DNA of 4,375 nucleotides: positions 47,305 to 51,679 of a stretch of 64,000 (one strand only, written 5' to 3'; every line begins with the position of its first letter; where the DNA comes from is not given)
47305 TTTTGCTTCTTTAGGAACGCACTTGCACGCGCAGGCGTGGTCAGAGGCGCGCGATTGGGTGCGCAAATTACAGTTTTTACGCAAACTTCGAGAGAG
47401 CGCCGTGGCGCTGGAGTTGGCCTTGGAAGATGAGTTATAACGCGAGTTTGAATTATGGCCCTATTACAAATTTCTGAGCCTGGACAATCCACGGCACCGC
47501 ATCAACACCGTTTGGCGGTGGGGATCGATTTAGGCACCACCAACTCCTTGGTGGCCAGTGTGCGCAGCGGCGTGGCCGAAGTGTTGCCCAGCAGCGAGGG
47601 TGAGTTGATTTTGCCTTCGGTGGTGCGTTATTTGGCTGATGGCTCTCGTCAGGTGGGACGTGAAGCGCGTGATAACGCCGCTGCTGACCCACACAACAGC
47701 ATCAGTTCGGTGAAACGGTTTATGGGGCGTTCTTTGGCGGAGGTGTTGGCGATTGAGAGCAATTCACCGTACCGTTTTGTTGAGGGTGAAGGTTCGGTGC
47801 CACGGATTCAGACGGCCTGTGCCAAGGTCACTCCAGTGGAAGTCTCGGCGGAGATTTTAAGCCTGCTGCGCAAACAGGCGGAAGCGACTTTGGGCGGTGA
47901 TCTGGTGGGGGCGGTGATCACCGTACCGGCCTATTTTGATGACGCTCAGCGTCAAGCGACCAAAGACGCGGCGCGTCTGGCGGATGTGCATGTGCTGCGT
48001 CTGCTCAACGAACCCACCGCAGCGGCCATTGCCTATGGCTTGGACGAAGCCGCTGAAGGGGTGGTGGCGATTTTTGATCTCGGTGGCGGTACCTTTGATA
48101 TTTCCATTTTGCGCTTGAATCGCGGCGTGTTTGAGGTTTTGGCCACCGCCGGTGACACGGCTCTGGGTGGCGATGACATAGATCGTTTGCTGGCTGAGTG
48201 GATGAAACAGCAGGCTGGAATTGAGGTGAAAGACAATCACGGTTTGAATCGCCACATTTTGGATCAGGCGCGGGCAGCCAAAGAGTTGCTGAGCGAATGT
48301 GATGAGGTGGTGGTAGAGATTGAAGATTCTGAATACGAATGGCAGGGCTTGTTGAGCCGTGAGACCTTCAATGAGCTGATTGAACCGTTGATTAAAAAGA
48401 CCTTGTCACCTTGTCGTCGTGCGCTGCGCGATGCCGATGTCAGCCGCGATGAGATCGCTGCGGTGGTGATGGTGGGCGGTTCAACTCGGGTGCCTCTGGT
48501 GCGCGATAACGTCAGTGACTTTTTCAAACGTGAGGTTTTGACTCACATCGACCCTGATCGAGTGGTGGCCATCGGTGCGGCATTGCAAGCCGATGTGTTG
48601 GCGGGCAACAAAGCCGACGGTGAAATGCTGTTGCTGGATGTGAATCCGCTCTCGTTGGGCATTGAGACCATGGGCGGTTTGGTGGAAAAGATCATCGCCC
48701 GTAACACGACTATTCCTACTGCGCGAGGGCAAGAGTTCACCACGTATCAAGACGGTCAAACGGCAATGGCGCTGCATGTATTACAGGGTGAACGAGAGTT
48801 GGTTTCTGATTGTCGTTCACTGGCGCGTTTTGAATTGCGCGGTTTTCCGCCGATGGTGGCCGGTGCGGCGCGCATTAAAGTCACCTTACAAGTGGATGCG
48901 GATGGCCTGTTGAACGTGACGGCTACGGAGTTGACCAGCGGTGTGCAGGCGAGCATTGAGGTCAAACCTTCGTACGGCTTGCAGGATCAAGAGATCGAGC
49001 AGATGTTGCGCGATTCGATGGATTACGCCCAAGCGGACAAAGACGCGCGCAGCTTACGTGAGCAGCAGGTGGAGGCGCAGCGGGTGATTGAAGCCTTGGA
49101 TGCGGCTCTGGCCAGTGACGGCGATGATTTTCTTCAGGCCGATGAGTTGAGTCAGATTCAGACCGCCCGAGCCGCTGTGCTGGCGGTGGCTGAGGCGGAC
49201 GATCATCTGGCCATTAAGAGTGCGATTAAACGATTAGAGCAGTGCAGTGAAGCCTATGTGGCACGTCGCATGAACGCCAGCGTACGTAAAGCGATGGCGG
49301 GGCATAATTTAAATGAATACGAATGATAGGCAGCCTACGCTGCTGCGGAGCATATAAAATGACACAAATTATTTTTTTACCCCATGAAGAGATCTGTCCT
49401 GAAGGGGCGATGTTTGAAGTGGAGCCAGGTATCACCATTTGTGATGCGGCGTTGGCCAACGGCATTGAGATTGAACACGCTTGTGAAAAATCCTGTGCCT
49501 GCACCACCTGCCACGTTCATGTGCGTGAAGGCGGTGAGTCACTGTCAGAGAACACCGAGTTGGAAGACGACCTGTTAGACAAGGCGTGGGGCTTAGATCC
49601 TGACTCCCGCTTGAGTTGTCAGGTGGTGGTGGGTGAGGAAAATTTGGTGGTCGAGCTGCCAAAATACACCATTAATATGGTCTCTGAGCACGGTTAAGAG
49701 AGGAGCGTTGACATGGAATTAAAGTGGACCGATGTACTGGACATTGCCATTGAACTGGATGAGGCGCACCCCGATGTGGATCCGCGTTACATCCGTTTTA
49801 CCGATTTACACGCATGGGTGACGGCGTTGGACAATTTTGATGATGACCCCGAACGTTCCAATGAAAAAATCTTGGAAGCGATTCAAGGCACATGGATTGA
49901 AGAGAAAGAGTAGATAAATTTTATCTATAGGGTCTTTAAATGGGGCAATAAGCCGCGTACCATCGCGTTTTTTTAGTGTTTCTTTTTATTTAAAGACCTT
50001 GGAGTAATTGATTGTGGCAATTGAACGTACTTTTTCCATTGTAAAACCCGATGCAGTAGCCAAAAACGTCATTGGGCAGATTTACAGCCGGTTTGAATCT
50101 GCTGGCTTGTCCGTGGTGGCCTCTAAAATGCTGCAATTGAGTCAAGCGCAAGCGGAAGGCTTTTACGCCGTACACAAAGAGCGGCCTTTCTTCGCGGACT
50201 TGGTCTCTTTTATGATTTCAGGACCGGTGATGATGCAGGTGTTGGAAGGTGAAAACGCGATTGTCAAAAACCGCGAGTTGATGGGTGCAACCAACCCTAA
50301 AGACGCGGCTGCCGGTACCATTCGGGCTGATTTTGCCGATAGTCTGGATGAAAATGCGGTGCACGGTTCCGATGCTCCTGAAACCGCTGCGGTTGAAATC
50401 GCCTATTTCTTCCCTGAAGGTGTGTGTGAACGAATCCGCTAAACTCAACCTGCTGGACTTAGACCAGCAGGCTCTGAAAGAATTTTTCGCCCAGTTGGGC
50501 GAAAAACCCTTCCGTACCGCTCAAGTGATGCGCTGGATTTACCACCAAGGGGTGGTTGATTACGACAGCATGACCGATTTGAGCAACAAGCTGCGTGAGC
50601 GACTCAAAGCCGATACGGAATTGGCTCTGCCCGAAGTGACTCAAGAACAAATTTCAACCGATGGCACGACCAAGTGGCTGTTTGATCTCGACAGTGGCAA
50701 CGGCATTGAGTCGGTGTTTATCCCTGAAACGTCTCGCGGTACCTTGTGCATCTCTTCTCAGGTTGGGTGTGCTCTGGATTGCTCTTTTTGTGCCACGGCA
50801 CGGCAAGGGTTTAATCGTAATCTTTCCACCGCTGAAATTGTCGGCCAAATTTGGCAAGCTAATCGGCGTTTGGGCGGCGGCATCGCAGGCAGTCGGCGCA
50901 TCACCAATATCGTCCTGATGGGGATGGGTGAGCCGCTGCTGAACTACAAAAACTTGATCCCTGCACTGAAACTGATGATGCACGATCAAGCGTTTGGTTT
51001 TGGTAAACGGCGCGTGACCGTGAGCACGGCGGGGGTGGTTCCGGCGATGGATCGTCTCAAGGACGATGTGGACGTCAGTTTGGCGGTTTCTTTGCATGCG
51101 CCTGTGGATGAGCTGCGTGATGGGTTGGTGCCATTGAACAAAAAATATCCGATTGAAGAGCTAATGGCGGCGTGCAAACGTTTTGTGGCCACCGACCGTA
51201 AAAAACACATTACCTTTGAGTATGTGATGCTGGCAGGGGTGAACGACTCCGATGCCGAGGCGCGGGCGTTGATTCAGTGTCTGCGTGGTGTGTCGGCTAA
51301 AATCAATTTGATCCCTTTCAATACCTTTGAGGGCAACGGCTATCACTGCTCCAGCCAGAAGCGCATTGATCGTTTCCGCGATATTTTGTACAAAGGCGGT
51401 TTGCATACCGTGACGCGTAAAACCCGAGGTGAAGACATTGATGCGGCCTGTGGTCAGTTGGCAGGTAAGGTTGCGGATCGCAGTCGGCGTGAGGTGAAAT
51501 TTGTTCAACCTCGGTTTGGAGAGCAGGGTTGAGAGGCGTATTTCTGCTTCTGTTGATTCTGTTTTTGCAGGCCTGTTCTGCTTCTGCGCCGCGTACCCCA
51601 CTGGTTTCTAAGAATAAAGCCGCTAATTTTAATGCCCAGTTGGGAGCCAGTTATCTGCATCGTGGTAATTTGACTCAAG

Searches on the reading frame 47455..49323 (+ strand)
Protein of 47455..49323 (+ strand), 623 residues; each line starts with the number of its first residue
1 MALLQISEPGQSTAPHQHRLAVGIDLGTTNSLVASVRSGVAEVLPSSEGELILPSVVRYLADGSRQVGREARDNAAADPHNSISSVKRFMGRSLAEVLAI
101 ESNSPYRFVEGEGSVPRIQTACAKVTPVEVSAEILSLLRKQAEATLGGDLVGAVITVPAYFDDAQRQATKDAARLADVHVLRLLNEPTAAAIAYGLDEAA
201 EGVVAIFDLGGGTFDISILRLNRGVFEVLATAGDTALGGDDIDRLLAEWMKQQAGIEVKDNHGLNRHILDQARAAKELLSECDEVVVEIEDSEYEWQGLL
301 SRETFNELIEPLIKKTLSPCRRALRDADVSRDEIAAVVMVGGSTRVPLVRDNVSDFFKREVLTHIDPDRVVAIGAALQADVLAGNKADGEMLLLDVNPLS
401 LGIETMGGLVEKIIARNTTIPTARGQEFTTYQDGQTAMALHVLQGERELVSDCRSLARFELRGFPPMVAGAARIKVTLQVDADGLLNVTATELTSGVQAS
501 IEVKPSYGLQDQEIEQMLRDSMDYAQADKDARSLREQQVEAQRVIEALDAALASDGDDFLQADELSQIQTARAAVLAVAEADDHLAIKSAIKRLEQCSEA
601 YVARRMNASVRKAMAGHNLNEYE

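Call 84: search_protein_families(library=pfam, proteins=[window:47455-49323:+], max_evalue=0.00001)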
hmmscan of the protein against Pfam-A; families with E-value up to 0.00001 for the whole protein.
window:47455-49323:+ (623 aa): 2 families
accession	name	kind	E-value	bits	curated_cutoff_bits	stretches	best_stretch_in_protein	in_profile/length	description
PF00012.26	HSP70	-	3.5e-188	627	20.6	1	21-605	1-597/599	Hsp70 protein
PF06723.19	MreB_Mbl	-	6.1e-14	52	27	1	130-378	73-318/327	MreB/Mbl protein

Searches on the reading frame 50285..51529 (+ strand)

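Call 84: search_protein_families(library=pfam, proteins=[window:50285-51529:+], max_evalue=0.00001)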
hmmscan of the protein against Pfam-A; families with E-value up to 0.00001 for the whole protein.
window:50285-51529:+ (415 aa): 2 families
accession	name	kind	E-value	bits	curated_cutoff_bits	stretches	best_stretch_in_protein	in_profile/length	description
PF21016.3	RlmN_N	-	4.6e-27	94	24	1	55-112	2-59/60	Ribosomal RNA large subunit methyltransferase N-terminal domain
PF04055.27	Radical_SAM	-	1.8e-17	64.5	29.5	1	157-325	2-160/166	Radical SAM superfamily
